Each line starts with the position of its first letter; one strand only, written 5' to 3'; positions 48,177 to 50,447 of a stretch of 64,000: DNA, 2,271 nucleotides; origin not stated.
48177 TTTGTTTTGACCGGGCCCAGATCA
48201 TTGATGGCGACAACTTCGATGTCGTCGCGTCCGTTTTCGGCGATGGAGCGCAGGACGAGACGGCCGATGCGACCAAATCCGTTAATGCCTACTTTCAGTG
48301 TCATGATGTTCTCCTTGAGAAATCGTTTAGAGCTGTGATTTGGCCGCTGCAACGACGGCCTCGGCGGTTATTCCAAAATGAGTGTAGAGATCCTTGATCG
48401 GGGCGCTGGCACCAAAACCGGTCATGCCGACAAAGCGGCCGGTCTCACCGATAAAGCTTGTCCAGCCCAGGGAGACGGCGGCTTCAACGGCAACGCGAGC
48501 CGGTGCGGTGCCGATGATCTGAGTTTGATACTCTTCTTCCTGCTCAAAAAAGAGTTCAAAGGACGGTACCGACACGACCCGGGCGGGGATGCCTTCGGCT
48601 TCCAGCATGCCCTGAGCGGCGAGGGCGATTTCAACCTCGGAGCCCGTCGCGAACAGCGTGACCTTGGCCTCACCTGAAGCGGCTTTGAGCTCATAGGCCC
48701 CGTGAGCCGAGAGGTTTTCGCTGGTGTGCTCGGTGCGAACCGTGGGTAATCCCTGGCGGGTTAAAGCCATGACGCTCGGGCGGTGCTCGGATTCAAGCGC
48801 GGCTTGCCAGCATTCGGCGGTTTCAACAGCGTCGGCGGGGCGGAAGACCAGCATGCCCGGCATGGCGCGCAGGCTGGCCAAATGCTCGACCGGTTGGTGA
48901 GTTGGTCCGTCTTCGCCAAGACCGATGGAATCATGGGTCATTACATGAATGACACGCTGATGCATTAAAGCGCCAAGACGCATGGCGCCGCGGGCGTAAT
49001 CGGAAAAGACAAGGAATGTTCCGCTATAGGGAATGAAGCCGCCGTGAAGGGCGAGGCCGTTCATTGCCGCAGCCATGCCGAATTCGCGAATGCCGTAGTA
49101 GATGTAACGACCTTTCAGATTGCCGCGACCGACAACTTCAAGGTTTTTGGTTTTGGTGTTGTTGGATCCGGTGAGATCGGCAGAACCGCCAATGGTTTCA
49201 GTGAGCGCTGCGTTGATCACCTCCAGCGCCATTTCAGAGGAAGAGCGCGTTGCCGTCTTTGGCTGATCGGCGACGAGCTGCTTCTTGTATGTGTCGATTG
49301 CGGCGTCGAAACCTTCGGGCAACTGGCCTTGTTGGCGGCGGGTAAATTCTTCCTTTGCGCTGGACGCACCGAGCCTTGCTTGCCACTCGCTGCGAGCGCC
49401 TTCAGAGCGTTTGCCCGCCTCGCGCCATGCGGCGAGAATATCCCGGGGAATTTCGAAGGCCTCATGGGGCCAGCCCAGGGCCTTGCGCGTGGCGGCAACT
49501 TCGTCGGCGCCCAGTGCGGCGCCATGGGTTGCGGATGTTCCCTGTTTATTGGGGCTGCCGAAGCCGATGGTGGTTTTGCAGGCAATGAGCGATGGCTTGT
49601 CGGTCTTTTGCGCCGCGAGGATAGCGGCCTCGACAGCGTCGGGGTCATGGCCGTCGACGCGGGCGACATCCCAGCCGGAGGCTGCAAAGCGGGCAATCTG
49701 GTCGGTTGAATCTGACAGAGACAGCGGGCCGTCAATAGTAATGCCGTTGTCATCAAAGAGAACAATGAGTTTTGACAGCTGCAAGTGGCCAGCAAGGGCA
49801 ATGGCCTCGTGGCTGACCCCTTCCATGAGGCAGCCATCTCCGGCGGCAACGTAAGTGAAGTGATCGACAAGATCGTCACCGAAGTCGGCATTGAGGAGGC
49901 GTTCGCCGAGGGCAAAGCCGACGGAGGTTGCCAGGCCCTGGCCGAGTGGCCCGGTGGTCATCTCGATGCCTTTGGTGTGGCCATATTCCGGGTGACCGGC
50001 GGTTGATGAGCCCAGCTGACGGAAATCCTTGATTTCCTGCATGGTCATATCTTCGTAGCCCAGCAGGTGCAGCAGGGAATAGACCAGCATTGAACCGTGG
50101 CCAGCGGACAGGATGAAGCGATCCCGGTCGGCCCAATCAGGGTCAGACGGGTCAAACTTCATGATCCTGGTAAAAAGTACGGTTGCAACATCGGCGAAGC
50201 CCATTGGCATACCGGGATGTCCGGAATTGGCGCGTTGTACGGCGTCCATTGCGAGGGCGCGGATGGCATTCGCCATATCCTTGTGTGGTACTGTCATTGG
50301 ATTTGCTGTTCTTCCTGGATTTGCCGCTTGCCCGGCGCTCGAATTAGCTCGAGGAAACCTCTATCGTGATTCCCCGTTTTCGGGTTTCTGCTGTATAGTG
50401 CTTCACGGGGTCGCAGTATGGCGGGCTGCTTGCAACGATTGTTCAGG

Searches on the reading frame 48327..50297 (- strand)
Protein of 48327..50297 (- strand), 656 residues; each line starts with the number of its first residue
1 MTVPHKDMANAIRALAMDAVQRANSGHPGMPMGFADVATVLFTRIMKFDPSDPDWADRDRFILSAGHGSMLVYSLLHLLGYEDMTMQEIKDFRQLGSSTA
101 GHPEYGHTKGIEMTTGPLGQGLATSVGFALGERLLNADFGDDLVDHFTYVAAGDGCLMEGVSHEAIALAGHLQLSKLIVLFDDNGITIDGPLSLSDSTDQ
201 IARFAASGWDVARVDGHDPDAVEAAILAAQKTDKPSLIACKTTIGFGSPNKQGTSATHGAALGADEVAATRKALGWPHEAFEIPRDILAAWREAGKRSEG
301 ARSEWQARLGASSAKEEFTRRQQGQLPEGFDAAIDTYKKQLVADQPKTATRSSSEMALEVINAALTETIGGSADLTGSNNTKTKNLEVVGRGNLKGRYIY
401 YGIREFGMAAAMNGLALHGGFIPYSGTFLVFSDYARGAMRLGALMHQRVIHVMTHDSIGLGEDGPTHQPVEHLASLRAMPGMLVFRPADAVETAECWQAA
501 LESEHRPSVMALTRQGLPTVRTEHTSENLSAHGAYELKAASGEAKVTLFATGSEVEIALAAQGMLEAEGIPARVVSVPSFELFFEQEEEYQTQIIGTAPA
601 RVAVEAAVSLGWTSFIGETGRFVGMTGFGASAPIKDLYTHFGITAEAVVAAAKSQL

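Call 20: search_protein_families(library=pfam, proteins=[window:48327-50297:-], max_evalue=0.00001)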
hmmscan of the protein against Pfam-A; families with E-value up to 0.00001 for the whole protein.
window:48327-50297:- (656 aa): 5 families
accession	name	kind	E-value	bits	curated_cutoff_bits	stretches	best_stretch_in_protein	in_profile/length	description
PF00456.26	Transketolase_N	-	2.4e-136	454.6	22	1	5-327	2-334/334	Transketolase, thiamine diphosphate binding domain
PF02779.29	Transket_pyr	-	8.3e-55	185.5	27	1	348-518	3-173/174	Transketolase, pyrimidine binding domain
PF22613.1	Transketolase_C_1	-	4.3e-38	130.4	27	1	533-644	1-113/113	Transketolase-like TK C-terminal domain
PF02780.25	Transketolase_C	-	6.9e-12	45.8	25.9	1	543-648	9-124/124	Transketolase, C-terminal domain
PF00676.26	E1_dh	-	9.1e-06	25.3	22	0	97-241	80-223/300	Dehydrogenase E1 component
